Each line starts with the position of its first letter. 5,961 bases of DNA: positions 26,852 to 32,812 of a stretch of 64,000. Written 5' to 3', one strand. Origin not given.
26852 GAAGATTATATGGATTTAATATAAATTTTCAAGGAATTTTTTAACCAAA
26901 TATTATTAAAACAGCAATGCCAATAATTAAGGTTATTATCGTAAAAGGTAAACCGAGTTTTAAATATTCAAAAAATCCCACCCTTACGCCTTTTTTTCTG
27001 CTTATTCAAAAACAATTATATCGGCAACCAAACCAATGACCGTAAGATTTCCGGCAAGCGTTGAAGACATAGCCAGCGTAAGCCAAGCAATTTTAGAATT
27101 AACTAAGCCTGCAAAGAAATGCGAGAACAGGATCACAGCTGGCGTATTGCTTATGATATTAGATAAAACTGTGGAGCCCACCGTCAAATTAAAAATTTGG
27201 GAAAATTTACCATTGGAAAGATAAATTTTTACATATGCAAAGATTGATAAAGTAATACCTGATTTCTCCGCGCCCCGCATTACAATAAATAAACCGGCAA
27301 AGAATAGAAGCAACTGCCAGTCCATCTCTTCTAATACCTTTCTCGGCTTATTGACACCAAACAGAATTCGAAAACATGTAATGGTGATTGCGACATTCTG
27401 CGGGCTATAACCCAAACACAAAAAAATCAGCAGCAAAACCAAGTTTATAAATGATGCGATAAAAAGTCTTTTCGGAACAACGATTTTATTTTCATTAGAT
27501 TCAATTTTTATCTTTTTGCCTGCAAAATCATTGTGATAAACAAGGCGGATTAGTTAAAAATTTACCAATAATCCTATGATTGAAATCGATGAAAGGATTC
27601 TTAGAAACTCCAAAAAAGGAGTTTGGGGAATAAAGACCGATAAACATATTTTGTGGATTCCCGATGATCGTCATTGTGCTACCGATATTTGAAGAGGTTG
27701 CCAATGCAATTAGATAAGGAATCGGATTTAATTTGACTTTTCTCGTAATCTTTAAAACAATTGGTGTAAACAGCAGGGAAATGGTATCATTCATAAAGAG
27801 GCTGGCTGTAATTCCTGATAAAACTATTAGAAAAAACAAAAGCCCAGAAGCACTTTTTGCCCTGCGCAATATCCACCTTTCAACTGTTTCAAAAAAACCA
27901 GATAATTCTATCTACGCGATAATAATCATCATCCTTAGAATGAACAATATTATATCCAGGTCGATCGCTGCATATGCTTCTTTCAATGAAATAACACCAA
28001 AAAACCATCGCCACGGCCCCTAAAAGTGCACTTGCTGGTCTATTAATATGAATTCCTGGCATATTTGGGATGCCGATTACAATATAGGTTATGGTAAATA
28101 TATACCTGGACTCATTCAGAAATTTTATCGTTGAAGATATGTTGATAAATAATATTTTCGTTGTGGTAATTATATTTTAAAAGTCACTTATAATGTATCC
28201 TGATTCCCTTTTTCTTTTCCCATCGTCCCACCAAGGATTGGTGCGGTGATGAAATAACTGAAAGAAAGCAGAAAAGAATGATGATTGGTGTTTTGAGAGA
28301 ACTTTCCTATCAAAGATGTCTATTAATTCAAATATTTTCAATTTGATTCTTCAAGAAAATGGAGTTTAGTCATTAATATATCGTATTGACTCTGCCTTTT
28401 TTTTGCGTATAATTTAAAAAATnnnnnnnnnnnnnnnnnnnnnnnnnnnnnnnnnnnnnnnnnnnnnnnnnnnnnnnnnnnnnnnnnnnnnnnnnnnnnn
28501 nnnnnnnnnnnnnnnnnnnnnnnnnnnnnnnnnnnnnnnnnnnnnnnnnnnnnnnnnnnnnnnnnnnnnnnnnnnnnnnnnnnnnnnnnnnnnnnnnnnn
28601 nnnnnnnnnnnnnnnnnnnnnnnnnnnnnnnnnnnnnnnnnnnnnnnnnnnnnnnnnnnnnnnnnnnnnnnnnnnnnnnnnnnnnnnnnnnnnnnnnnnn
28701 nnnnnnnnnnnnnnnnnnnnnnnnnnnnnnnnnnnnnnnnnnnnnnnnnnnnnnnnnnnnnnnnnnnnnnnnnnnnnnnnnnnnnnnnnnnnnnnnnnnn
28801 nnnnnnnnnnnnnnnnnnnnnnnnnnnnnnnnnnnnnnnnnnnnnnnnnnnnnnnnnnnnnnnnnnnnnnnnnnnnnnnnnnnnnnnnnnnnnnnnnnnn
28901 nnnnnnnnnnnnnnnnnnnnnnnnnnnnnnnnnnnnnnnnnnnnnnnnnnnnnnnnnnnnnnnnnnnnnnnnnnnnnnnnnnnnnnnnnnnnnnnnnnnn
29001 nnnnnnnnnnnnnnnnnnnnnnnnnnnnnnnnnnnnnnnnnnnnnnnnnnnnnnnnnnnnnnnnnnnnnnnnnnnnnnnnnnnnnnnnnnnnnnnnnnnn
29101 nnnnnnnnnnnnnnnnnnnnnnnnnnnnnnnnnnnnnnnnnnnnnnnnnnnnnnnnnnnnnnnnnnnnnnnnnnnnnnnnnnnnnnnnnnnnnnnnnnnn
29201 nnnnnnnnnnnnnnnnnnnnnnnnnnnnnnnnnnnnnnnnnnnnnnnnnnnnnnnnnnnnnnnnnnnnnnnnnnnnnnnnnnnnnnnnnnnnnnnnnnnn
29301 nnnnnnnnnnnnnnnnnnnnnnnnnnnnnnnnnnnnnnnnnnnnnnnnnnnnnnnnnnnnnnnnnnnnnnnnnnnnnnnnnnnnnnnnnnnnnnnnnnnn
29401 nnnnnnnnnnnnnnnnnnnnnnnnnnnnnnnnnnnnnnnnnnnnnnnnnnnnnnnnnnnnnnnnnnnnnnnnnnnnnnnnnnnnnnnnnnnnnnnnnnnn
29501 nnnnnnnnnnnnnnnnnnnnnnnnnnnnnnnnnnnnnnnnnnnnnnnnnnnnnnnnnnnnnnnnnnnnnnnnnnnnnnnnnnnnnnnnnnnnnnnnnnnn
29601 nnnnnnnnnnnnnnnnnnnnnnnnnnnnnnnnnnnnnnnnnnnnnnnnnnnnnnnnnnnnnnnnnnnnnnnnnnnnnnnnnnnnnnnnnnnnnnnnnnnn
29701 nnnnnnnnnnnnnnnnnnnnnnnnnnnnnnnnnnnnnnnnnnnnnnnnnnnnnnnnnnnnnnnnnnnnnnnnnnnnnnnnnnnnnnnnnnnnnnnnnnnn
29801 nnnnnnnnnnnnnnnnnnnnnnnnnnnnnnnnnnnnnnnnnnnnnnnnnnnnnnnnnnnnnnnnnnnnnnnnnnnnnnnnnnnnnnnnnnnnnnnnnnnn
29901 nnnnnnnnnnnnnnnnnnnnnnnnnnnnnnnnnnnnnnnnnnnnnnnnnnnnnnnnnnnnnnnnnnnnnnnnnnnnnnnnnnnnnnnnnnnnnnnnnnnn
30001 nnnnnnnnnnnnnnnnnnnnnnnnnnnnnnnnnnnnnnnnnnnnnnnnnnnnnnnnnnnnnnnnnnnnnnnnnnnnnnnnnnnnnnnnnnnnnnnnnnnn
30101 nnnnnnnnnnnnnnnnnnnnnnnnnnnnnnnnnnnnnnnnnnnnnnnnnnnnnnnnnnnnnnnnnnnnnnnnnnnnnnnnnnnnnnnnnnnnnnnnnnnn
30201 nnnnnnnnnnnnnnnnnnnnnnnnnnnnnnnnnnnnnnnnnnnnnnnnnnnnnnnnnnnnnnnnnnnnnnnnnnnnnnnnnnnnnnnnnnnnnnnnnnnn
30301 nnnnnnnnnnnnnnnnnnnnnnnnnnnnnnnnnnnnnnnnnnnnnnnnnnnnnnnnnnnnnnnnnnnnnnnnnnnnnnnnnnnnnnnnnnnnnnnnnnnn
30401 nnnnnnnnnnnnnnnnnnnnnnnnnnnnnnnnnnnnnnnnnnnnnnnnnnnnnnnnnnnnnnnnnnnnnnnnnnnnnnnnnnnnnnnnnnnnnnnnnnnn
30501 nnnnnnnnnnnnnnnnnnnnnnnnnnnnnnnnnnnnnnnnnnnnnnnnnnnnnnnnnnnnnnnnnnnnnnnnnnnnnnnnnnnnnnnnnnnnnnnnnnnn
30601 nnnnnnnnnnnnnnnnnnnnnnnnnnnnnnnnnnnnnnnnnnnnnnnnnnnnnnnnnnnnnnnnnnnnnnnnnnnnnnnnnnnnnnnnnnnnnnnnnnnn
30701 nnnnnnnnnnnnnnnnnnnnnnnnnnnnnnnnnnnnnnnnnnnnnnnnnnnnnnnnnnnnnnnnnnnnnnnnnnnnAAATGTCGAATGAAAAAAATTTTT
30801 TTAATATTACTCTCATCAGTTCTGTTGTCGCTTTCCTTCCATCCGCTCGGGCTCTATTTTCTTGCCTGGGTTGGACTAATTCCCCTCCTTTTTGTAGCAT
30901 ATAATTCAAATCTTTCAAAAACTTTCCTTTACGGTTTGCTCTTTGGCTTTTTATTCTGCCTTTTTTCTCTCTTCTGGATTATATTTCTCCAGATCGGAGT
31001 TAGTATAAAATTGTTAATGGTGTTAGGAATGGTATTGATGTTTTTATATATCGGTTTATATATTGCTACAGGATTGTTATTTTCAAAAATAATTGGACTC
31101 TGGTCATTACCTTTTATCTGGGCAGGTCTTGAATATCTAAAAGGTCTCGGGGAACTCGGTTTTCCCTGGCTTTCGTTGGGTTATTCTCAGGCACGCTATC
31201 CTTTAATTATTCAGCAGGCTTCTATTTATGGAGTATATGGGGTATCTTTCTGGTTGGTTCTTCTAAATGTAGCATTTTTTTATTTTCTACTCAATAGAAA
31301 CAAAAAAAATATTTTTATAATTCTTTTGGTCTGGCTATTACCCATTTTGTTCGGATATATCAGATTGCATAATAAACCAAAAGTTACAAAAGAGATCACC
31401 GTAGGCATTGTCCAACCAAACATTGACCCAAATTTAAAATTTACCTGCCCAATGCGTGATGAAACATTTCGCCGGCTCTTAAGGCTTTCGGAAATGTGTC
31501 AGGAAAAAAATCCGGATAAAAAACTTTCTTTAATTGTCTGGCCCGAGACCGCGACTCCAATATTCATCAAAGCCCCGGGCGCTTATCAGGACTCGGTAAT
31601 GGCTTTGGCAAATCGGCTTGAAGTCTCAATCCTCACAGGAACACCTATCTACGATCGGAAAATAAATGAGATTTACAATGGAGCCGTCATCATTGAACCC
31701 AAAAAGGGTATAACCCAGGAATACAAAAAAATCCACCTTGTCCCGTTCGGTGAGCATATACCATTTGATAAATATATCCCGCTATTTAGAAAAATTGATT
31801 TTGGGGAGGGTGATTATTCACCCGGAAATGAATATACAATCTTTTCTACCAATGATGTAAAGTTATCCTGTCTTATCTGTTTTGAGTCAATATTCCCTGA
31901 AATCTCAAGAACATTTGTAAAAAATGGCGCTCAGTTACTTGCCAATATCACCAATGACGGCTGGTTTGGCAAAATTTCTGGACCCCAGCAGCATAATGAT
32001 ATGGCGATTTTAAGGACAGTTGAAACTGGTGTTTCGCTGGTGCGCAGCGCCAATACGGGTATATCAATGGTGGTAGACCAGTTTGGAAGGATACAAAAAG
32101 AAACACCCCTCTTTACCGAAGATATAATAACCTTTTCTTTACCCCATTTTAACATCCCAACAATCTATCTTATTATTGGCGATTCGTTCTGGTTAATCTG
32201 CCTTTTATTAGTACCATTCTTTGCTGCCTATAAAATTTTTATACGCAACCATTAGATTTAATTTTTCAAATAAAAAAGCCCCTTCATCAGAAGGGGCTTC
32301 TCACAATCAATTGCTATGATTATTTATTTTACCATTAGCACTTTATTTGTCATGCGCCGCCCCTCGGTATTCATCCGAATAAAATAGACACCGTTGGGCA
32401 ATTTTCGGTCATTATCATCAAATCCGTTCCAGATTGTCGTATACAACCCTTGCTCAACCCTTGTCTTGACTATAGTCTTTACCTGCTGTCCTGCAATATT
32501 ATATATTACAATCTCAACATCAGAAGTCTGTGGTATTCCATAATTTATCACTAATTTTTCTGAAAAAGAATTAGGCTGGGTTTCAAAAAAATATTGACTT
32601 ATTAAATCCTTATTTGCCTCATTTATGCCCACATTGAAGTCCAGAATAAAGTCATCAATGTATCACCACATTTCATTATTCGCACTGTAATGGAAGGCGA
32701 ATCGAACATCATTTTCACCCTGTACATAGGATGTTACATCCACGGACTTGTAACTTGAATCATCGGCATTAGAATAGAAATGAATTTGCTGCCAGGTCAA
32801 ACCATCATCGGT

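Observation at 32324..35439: About 1000-aa FG-GAP/MAM-like T9SS cargo gene split by a frameshift, a double stop and an in-frame TGA that severs the sorting domain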

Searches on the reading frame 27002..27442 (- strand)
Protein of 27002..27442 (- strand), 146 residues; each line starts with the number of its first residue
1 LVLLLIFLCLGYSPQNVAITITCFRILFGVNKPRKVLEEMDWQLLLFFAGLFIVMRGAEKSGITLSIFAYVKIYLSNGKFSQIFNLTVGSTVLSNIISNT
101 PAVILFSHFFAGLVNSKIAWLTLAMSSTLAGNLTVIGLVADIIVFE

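Call 37: search_protein_families(library=pfam, proteins=[window:27002-27442:-], max_evalue=0.001)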
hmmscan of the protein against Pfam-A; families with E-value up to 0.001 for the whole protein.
window:27002-27442:- (146 aa): 2 families
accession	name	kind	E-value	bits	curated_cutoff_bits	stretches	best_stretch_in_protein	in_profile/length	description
PF03600.22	CitMHS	-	1.9e-16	60.6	31.9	1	2-130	210-336/336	Citrate transporter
PF02040.21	ArsB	-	8e-06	25.9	22.2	1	33-118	269-354/423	Arsenical pump membrane protein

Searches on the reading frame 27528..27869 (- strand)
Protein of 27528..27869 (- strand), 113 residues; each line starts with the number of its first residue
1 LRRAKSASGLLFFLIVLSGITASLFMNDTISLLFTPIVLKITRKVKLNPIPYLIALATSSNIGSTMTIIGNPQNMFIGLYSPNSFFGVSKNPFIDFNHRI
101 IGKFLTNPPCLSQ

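Call 37: search_protein_families(library=pfam, proteins=[window:27528-27869:-], max_evalue=0.001)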
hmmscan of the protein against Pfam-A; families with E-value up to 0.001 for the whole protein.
window:27528-27869:- (113 aa): 2 families
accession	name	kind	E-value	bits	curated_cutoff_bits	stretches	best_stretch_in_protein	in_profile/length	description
PF03600.22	CitMHS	-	1.8e-21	77.1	31.9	1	2-87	70-157/336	Citrate transporter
PF02040.21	ArsB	-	2.1e-05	24.5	22.2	1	10-104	92-181/423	Arsenical pump membrane protein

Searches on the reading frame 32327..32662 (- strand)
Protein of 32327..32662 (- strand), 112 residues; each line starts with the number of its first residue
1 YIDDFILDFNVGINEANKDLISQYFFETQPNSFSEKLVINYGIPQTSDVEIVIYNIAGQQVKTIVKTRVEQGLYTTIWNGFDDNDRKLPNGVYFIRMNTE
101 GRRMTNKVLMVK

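Call 5: search_protein_families(library=pfam, proteins=[window:32327-32662:-], max_evalue=0.1)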
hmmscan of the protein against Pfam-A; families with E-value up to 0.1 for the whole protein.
window:32327-32662:- (112 aa): 4 families
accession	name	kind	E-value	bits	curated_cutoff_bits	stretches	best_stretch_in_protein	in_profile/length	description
PF13860.13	FlgD_ig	-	6.1e-10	39.4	27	1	43-100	18-76/79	FlgD Ig-like domain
PF18962.6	Por_Secre_tail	-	4.9e-07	30.4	27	1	30-109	3-74/75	Secretion system C-terminal sorting domain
PF13585.12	CHU_C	-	3.1e-06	27.6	27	1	32-103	13-77/86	CHU_C Type IX secretion signal domain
PF10029.15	DUF2271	-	0.06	13.5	27.3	1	60-106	63-109/136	Predicted periplasmic protein (DUF2271)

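Call 6: search_protein_families(library=ncbifam, proteins=[window:32327-32662:-], max_evalue=0.1)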
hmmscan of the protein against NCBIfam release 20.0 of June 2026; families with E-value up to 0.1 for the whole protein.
window:32327-32662:- (112 aa): 10 families
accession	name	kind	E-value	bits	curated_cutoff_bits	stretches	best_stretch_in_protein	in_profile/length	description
TIGR04183.1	Por_Secre_tail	domain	8.4e-09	35.3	23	1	30-109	3-70/72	T9SS type A sorting domain-containing protein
NF033707.1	T9SS_sortase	equivalog_domain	1.7e-07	29.3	420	1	28-100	1001-1078/1095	type IX secretion system sortase PorU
NF005176.1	PRK06655.1-1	equivalog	1.3e-06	28.5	230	1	45-103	95-155/197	flagellar hook assembly protein FlgD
NF038113.1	T9SSA_dep_M36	equivalog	2.9e-05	22.4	885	1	9-110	771-868/869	T9SS-dependent M36 family metallopeptidase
NF009452.0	PRK12812.1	equivalog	3.6e-05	23.2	258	1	47-103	152-213/289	flagellar basal body rod modification protein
NF009453.0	PRK12813.1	equivalog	0.00027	20.5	264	1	47-98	124-172/223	flagellar basal body rod modification protein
NF009276.0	PRK12633.1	equivalog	0.00074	19.3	383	1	28-99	107-181/234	flagellar basal body rod modification protein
NF052228.1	T9SS_PorZ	equivalog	0.0046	15.4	260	1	42-111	692-756/757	type IX secretion system anionic LPS delivery protein PorZ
NF004496.1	PRK05842.1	equivalog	0.0077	15.5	250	1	47-100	166-221/271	flagellar hook assembly protein FlgD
NF052644.1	T9SS_DNase_Rie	equivalog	0.0099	15.2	260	1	38-109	189-249/251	T9SS-dependent surface endonuclease, AS87_RS02955 family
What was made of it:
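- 32336..32575 (-): T9SS type A C-terminal sorting domain (Por_Secre_tail / FlgD_ig-like), now separated from the rest of the protein. Calls 5, 6.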
